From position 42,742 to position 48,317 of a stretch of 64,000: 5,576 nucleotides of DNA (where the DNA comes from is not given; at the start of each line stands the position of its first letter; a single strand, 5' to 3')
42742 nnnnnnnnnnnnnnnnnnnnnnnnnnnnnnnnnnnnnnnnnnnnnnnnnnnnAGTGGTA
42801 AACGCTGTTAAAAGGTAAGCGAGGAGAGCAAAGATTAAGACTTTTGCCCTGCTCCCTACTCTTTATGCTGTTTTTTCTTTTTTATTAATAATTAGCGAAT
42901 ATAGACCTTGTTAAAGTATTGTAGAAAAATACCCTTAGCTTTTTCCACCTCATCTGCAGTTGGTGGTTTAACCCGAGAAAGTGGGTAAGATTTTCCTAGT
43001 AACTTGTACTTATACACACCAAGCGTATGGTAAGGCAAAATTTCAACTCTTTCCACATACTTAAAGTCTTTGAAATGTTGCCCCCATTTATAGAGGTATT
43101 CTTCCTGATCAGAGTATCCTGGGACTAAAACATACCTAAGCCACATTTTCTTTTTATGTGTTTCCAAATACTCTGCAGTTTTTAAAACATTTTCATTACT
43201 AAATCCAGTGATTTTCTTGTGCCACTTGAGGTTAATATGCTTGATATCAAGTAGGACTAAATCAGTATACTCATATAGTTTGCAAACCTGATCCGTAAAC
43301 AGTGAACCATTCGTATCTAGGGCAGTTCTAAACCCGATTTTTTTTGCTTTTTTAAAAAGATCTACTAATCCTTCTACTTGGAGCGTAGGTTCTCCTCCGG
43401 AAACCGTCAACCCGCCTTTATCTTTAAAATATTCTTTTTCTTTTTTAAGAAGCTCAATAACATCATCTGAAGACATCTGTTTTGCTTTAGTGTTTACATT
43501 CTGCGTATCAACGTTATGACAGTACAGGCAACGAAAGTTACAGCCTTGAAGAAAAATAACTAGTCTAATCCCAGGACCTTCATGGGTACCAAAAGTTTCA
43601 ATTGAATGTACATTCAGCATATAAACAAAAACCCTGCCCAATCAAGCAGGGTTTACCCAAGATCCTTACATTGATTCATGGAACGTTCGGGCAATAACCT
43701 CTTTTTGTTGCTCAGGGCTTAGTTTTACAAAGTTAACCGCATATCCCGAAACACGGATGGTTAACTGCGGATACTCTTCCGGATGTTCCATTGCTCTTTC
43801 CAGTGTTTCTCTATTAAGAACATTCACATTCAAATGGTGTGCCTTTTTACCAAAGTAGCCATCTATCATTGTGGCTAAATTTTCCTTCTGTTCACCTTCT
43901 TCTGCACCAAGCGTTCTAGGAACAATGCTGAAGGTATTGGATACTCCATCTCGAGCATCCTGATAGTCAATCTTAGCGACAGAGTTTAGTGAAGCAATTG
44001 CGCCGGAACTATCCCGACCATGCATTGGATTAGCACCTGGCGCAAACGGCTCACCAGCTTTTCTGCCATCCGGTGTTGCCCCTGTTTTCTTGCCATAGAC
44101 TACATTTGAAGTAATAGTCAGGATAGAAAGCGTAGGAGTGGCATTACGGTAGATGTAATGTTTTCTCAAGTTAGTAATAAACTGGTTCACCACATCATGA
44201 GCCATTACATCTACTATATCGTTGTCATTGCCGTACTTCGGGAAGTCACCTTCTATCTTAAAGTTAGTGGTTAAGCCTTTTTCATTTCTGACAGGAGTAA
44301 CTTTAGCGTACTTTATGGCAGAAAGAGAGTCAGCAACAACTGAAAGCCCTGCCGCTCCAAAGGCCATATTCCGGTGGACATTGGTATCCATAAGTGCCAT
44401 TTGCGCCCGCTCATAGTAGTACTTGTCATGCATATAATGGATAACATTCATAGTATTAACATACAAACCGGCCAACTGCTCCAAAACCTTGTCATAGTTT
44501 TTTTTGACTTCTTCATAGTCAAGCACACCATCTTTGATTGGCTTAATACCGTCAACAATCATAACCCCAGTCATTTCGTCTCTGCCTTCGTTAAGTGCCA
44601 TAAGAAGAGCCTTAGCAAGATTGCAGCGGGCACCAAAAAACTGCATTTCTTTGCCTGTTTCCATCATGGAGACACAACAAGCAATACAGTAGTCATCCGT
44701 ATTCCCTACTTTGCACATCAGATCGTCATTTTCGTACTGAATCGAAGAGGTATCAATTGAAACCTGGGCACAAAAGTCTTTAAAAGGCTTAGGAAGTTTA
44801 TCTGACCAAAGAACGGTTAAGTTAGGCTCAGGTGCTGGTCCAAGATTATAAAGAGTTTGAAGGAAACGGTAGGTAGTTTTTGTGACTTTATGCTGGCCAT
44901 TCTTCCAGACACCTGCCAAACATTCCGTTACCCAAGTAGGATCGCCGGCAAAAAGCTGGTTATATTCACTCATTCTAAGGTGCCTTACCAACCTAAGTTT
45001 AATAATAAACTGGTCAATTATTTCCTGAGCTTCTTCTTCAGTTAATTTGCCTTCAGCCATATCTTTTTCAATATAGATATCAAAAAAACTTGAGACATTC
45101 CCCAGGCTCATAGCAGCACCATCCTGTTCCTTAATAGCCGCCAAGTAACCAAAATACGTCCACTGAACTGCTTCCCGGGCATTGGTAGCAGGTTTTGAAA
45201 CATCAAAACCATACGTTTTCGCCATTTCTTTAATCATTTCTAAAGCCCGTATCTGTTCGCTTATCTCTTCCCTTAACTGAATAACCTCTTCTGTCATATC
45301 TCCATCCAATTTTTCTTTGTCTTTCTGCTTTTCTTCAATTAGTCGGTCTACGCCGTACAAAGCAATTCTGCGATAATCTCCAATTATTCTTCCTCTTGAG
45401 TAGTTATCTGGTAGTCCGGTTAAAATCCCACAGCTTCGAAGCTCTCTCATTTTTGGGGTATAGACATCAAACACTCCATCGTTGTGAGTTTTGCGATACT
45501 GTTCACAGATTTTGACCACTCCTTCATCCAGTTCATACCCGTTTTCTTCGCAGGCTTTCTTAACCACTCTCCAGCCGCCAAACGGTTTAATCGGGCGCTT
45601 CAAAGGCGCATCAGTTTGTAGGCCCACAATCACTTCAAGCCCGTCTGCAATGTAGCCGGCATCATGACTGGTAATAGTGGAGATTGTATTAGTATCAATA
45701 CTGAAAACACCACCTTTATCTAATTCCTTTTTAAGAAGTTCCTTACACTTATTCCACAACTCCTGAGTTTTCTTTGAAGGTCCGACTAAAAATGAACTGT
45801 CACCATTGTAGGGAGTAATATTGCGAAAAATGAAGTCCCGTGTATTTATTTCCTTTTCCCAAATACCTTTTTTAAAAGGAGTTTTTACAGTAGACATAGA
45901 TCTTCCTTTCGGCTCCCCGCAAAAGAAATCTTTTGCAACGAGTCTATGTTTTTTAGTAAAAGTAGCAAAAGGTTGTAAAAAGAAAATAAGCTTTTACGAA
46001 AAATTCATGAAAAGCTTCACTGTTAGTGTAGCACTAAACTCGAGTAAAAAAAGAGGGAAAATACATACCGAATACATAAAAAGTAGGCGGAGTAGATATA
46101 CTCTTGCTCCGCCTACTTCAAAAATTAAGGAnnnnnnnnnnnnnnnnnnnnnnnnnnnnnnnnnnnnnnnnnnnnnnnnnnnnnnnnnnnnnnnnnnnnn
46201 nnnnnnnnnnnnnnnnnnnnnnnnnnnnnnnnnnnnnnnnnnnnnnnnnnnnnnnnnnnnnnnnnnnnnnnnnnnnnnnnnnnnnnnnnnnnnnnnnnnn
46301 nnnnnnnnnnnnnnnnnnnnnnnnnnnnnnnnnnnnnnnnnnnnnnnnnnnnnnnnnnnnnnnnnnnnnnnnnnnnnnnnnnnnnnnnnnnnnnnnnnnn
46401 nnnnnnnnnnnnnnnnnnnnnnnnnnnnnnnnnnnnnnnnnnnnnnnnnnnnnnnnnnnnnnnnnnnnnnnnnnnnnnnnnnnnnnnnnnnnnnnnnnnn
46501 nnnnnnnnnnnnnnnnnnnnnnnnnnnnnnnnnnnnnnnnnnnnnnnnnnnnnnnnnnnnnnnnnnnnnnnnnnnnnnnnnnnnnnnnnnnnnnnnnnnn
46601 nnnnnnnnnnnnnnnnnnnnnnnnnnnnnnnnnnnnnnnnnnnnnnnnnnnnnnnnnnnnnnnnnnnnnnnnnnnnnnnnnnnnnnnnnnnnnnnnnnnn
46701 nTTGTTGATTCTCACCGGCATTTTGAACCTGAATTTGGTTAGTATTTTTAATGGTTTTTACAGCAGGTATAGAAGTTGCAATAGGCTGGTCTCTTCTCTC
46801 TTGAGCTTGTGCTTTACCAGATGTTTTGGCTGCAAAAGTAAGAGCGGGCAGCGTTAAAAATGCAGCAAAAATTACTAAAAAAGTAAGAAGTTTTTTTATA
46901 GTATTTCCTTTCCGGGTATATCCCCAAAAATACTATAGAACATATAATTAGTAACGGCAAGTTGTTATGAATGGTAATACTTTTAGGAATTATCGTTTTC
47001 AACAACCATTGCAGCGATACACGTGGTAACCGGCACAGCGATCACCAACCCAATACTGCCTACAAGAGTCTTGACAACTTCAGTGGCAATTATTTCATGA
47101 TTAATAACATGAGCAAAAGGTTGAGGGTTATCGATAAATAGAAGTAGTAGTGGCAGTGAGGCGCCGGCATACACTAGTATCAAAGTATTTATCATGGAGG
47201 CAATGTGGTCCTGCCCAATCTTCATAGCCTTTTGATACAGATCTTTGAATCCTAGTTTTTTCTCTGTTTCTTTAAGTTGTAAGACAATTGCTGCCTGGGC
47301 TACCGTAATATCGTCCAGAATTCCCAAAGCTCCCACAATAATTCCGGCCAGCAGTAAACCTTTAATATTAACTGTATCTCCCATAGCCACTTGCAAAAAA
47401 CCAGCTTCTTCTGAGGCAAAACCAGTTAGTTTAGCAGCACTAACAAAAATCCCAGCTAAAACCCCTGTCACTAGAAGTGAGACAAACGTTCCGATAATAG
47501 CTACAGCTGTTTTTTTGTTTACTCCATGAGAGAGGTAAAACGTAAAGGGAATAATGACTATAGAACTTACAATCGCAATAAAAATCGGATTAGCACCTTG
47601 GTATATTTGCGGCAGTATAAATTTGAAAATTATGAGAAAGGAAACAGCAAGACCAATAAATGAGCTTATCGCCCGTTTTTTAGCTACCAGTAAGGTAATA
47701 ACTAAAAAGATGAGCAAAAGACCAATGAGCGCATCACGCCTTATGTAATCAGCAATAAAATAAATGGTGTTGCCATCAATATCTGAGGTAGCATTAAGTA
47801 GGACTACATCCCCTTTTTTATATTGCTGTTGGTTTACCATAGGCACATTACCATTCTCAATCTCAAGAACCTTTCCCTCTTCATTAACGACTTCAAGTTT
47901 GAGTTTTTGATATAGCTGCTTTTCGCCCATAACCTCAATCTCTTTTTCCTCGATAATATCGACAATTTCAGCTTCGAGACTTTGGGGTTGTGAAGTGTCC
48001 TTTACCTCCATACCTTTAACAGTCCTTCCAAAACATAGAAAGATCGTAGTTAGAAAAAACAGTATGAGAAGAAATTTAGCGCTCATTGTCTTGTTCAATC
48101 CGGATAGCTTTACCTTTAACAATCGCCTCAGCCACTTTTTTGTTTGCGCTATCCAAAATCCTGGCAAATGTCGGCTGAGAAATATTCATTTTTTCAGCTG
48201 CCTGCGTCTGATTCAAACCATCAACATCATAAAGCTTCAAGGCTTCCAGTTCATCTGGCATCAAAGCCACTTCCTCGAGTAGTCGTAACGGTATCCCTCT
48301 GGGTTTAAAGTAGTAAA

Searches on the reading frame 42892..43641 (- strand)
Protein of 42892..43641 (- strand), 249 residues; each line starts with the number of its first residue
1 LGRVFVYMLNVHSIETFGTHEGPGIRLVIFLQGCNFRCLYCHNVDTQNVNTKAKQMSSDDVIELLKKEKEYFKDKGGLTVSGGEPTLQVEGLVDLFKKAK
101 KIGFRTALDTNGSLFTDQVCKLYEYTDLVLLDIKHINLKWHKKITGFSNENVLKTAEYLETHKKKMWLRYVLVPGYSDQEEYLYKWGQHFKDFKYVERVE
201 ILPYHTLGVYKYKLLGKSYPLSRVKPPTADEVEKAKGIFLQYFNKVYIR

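Call 82: search_protein_families(library=pfam, proteins=[window:42892-43641:-])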
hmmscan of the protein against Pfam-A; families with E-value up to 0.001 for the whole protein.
window:42892-43641:- (249 aa): 2 families
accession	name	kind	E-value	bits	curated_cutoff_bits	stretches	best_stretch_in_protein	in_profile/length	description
PF04055.27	Radical_SAM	-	1e-24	88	29.5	1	28-185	1-164/166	Radical SAM superfamily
PF13353.11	Fer4_12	-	6.4e-18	65.8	22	1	21-140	2-122/137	4Fe-4S single cluster domain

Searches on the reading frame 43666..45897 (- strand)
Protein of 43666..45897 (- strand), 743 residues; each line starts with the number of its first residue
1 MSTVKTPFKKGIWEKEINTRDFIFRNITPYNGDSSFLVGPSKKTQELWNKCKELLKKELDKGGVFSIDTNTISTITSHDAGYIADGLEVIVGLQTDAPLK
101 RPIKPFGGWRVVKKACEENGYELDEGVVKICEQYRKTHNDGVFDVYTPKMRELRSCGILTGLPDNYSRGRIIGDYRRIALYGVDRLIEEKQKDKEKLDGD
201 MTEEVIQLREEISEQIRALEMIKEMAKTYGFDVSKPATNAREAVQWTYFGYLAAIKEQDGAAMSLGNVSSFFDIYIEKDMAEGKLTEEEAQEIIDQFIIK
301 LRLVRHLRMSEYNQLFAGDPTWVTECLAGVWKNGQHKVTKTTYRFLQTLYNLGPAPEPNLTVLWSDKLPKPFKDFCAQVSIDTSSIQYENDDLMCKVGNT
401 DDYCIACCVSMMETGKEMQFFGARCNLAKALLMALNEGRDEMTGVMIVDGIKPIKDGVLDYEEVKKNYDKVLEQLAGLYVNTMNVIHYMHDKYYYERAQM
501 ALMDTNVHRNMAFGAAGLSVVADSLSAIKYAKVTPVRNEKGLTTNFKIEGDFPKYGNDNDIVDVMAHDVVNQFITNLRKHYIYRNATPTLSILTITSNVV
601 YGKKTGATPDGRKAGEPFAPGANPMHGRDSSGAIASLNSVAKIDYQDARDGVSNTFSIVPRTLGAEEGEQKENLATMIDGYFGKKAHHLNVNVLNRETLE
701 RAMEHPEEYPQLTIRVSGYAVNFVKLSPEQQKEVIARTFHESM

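Call 82: search_protein_families(library=pfam, proteins=[window:43666-45897:-])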
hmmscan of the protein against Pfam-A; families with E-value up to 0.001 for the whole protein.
window:43666-45897:- (743 aa): 2 families
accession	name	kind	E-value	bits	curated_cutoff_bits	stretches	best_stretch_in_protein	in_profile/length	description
PF02901.20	PFL-like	-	2.1e-210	701.1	24.3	1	15-602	3-647/647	Pyruvate formate lyase-like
PF01228.26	Gly_radical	-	3.4e-40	137.3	22.2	1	618-724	1-106/106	Glycine radical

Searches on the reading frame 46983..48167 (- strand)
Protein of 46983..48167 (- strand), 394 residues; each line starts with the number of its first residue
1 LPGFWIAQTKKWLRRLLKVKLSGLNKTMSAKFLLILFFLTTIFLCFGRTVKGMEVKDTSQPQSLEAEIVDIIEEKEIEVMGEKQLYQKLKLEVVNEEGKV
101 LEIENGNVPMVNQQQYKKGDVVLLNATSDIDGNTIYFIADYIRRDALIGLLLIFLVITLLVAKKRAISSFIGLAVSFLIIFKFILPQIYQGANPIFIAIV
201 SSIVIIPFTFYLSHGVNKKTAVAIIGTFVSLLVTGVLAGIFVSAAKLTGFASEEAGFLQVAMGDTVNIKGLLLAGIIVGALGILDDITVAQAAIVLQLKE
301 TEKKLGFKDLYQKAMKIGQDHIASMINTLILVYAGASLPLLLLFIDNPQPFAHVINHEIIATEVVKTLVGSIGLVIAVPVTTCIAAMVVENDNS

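Call 82: search_protein_families(library=pfam, proteins=[window:46983-48167:-])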
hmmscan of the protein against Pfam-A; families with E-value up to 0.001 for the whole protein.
window:46983-48167:- (394 aa): 2 families
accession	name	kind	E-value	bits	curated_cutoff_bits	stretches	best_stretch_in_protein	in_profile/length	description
PF07907.16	YibE_F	-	4.3e-74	249.5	27.2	1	148-387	2-241/241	YibE/F-like protein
PF11992.13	TgpA_N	-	0.0007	19.1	30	0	20-242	43-177/333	TgpA N-terminal domain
